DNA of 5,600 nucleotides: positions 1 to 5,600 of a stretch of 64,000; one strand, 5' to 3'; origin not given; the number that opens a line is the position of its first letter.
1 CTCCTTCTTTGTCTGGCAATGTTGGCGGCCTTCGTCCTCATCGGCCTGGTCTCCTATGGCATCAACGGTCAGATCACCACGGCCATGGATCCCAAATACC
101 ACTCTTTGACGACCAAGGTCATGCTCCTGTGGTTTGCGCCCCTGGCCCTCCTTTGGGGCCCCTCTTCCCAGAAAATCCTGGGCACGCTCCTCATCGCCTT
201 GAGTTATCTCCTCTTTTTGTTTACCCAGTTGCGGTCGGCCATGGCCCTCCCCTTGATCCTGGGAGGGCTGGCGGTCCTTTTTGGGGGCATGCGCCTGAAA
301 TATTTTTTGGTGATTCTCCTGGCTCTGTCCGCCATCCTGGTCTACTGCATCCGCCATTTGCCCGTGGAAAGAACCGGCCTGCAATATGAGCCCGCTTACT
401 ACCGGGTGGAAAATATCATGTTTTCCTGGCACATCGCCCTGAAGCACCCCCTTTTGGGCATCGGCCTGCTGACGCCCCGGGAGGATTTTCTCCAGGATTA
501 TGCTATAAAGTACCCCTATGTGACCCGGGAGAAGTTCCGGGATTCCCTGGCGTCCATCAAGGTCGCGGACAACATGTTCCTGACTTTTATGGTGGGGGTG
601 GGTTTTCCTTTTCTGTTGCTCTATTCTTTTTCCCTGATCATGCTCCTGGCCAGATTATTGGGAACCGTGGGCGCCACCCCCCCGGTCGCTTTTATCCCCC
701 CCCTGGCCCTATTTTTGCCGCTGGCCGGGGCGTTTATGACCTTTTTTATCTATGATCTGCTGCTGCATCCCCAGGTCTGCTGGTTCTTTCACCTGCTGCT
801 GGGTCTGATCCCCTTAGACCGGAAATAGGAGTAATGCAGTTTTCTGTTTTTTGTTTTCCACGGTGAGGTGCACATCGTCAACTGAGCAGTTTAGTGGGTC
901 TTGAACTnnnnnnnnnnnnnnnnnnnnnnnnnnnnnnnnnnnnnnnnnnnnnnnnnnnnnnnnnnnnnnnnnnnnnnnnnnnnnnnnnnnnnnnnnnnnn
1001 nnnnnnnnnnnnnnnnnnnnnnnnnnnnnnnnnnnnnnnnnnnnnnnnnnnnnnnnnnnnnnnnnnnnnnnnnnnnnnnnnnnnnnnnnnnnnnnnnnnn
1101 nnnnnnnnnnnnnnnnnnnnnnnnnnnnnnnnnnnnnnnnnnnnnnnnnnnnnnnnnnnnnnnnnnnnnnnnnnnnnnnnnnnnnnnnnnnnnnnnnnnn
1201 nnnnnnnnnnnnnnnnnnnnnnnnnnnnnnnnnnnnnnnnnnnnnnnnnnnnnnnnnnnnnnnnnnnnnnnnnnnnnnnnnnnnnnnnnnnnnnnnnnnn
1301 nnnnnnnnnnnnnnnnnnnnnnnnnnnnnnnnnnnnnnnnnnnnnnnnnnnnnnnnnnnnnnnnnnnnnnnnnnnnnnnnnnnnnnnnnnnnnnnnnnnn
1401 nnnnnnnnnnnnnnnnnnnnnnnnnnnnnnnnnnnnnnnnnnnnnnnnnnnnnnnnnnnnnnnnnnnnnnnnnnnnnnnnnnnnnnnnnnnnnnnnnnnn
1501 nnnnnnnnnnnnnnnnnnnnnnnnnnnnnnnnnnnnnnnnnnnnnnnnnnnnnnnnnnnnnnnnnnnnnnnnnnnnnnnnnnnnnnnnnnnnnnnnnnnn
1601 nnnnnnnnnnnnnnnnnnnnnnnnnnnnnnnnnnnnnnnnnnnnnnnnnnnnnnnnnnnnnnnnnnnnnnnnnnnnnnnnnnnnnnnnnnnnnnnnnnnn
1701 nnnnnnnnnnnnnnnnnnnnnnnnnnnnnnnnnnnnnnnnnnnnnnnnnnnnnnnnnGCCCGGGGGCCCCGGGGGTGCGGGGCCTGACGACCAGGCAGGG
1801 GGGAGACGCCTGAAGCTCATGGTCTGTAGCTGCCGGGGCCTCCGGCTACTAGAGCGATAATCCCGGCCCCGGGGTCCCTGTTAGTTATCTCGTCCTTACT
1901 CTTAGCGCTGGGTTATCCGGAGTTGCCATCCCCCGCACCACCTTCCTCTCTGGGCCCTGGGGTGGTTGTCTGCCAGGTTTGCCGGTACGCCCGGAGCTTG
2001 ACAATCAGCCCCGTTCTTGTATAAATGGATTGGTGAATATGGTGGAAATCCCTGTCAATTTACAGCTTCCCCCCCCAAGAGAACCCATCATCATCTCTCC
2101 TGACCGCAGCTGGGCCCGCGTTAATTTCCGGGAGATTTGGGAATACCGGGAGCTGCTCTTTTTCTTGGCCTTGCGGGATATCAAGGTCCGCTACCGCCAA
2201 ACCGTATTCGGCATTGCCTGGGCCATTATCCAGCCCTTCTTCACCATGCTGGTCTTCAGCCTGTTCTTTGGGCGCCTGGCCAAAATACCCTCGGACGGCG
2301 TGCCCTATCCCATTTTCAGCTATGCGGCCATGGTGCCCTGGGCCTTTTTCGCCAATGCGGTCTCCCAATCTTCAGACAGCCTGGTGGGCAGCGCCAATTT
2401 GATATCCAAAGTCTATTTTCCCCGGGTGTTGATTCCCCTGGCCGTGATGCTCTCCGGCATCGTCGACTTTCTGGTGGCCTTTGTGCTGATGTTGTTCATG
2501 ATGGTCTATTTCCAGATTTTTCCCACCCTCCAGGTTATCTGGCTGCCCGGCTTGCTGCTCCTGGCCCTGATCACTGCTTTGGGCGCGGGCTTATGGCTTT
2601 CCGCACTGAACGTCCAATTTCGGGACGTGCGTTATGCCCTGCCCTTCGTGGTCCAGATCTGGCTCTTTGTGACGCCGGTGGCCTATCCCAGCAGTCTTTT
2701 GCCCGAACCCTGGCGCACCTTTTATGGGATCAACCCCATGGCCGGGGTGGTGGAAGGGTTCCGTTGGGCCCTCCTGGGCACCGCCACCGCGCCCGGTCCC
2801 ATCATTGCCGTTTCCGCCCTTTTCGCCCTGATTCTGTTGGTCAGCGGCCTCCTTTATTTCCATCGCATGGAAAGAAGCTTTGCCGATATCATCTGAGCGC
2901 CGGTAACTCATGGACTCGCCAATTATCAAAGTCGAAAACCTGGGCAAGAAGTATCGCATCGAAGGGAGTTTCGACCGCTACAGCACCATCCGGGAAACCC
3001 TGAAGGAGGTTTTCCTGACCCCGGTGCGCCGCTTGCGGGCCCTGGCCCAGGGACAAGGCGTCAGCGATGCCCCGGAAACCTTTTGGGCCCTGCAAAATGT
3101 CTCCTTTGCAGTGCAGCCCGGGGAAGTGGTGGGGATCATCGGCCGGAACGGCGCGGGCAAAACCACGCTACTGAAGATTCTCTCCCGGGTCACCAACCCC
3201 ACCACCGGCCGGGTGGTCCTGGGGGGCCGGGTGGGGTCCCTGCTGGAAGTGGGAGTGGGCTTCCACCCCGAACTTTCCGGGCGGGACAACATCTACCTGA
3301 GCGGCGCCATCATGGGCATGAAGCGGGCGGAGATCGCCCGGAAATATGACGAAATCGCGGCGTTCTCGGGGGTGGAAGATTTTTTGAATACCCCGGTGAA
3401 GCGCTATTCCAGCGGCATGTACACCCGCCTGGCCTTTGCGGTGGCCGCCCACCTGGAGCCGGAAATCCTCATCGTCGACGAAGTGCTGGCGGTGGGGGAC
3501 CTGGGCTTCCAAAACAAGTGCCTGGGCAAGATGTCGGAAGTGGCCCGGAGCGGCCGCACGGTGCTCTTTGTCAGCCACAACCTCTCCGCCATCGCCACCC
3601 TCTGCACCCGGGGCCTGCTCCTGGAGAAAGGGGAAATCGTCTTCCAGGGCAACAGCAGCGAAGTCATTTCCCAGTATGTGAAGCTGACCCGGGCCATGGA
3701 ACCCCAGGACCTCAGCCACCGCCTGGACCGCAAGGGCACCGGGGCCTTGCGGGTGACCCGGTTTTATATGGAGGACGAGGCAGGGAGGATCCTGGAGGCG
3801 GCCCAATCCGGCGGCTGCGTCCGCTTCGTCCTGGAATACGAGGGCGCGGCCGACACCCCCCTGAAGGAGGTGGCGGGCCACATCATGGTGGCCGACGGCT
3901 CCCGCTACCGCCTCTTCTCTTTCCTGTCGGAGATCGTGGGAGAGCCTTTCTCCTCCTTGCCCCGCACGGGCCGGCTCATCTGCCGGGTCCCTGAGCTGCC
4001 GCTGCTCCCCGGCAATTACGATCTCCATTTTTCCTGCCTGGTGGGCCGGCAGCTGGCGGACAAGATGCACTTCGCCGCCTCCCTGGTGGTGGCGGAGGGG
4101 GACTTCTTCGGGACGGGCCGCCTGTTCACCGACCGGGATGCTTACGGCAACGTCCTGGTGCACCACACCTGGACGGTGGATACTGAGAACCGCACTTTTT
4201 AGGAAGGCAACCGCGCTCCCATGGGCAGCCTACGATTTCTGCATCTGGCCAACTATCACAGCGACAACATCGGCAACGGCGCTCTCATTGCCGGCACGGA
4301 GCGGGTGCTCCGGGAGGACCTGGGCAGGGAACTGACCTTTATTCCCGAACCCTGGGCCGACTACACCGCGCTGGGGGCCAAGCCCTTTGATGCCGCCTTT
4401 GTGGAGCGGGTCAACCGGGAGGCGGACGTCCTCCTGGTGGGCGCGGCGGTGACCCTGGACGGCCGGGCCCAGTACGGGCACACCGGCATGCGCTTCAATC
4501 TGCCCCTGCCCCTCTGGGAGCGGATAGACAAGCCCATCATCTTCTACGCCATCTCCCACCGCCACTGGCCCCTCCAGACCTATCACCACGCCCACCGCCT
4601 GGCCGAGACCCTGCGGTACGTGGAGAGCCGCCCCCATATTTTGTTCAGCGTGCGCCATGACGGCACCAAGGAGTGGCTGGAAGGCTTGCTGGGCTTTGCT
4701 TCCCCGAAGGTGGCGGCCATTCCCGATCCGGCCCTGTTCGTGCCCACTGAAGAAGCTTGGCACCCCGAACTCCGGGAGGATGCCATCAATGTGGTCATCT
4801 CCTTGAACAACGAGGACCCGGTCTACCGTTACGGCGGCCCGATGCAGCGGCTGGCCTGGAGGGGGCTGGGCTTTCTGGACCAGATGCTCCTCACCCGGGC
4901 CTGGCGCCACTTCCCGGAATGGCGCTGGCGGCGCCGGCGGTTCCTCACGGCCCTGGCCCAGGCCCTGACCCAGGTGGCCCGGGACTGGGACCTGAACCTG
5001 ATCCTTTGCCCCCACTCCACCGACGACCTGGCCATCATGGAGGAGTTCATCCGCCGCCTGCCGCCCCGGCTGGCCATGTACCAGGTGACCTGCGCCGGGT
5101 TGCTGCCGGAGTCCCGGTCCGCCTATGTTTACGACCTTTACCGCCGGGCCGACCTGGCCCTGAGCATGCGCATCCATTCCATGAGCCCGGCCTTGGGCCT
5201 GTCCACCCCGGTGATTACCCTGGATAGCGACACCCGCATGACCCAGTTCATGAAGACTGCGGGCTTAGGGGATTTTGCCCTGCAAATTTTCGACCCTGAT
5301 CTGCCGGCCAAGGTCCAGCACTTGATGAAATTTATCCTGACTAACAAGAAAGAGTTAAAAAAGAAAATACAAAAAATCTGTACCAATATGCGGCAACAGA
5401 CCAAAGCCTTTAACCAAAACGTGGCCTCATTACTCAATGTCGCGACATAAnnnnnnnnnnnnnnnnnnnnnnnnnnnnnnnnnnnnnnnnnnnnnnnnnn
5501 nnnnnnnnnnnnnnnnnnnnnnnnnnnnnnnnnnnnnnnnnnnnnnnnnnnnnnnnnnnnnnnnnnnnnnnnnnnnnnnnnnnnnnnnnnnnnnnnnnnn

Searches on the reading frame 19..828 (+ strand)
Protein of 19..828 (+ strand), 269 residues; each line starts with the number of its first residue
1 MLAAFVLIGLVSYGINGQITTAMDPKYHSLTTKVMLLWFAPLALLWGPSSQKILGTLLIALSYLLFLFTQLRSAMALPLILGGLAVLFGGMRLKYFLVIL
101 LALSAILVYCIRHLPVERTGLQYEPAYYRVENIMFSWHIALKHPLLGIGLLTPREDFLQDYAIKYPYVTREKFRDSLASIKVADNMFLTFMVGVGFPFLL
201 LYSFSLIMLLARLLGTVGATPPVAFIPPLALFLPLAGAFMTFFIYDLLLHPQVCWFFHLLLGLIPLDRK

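Call 58: search_protein_families(library=pfam, proteins=[window:19-828:+], max_evalue=0.0001)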
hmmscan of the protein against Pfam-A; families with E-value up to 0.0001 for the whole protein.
window:19-828:+ (269 aa): 1 family
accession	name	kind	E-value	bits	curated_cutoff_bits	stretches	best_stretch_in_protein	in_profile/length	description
PF04932.20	Wzy_C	-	1.2e-08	35.4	31.7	1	37-202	3-148/149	O-Antigen ligase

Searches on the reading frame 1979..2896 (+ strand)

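Call 58: search_protein_families(library=pfam, proteins=[window:1979-2896:+], max_evalue=0.0001)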
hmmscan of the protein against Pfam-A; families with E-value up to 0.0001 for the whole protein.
window:1979-2896:+ (305 aa): 1 family
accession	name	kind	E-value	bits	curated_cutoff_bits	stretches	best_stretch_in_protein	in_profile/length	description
PF01061.29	ABC2_membrane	-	1.9e-19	70.5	26.9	1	60-265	3-210/211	ABC-2 type transporter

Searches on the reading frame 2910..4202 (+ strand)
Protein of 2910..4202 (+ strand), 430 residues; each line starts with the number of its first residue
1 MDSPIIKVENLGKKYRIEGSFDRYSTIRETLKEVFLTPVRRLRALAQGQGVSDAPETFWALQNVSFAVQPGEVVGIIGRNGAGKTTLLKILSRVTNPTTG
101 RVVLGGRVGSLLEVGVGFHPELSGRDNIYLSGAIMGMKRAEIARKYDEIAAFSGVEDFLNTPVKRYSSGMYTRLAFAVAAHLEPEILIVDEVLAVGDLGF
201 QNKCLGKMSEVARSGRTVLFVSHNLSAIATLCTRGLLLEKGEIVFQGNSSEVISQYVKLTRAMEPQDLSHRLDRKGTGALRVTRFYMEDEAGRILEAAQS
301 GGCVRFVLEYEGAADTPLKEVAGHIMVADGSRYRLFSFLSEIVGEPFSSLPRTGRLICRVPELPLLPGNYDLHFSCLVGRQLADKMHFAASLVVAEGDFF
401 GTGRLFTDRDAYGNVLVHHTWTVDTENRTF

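Call 58: search_protein_families(library=pfam, proteins=[window:2910-4202:+], max_evalue=0.0001)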
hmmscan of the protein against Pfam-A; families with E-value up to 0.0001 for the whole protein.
window:2910-4202:+ (430 aa): 3 families
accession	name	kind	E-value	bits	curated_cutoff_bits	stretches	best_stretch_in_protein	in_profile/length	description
PF00005.33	ABC_tran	-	3.2e-22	80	25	1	61-192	1-135/137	ABC transporter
PF14524.12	Wzt_C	-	2.8e-08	34.3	30.4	1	273-395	3-130/143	Wzt C-terminal domain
PF13304.12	AAA_21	-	4.2e-05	24.2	27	0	74-94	2-22/304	AAA domain, putative AbiEii toxin, Type IV TA system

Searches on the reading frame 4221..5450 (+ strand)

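Call 58: search_protein_families(library=pfam, proteins=[window:4221-5450:+], max_evalue=0.0001)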
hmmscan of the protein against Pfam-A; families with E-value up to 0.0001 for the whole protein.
window:4221-5450:+ (409 aa): 1 family
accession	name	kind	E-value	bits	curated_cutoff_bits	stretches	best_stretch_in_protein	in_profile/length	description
PF04230.19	PS_pyruv_trans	-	5.3e-11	43.4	25.3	1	16-337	1-279/280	Polysaccharide pyruvyl transferase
